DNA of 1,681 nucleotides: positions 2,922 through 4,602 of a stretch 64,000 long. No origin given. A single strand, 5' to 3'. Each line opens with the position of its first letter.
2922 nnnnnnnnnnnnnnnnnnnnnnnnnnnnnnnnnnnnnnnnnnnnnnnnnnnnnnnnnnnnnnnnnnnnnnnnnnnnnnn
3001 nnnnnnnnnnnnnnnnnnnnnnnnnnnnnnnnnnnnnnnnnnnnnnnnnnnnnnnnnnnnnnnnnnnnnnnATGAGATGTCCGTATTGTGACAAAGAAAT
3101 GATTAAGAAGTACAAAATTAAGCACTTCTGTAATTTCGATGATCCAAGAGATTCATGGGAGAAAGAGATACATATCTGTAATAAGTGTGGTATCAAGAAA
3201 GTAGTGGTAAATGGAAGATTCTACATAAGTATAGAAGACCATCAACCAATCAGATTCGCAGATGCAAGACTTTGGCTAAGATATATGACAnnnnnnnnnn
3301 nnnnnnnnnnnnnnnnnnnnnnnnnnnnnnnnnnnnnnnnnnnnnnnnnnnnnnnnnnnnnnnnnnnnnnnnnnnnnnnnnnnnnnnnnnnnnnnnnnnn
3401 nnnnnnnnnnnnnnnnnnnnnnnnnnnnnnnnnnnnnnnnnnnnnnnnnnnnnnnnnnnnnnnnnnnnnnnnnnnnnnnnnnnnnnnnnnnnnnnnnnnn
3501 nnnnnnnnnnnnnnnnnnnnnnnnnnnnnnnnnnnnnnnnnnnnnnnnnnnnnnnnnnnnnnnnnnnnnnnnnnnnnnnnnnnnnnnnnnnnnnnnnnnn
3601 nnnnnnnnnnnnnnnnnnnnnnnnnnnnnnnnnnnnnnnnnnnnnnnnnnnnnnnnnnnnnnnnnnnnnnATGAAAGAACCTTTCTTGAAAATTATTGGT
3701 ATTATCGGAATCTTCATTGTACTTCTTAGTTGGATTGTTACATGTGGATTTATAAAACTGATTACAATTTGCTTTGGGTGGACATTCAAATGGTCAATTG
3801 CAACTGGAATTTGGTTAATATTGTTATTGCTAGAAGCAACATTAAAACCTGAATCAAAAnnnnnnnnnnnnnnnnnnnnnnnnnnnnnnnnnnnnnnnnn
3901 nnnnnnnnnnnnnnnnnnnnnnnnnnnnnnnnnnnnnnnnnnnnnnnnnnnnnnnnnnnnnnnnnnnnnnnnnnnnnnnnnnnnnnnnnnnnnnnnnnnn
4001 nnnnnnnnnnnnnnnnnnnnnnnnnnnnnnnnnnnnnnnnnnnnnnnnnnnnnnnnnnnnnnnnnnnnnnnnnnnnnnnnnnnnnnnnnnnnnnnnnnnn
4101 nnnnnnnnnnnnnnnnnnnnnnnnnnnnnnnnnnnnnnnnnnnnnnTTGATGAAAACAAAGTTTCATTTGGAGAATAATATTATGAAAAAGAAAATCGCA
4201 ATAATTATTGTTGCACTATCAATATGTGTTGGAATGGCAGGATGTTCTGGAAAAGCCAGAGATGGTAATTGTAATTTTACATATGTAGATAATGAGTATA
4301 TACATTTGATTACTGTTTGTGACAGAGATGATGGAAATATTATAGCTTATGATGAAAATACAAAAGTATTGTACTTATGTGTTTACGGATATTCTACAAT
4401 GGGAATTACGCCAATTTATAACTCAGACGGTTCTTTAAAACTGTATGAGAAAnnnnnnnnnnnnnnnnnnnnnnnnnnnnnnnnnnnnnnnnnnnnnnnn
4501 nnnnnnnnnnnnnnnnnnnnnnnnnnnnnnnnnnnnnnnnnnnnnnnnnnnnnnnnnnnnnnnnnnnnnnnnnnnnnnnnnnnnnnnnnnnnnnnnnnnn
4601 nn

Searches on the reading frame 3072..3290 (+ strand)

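Call 22: search_protein_families(library=phrogs, proteins=[window:3072-3290:+], max_evalue=0.001)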
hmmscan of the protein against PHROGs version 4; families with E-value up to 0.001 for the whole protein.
window:3072-3290:+ (73 aa): 1 family
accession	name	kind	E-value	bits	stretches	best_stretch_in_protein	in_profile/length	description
phrog_19971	-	unknown function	0.00086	20.6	1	1-65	7-67/96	-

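Call 32: search_protein_families(library=pfam, proteins=[window:3072-3290:+], max_evalue=0.01)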
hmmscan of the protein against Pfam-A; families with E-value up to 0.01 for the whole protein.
window:3072-3290:+ (73 aa): 0 families

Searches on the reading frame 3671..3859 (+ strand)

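Call 22: search_protein_families(library=phrogs, proteins=[window:3671-3859:+], max_evalue=0.001)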
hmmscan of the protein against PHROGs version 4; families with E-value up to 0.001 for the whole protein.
window:3671-3859:+ (63 aa): 1 family
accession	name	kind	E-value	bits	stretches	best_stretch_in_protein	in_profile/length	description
phrog_36365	-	unknown function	9.8e-17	61.9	1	11-56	8-54/63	-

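Call 32: search_protein_families(library=pfam, proteins=[window:3671-3859:+], max_evalue=0.01)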
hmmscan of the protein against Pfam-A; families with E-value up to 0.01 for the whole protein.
window:3671-3859:+ (63 aa): 0 families

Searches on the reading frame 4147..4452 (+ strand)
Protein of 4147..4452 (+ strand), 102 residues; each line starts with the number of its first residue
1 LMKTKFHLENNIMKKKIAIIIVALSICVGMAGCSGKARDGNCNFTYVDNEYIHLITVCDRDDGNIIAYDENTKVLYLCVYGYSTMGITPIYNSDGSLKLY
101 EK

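Call 22: search_protein_families(library=phrogs, proteins=[window:4147-4452:+], max_evalue=0.001)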
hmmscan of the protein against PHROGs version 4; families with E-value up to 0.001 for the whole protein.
window:4147-4452:+ (102 aa): 0 families

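Call 32: search_protein_families(library=pfam, proteins=[window:4147-4452:+], max_evalue=0.01)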
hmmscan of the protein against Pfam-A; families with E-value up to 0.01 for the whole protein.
window:4147-4452:+ (102 aa): 1 family
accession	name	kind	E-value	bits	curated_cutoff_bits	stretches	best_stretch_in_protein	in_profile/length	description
PF20037.4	DUF6440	-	0.00013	22.1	26.5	1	66-96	19-49/53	Family of unknown function (DUF6440)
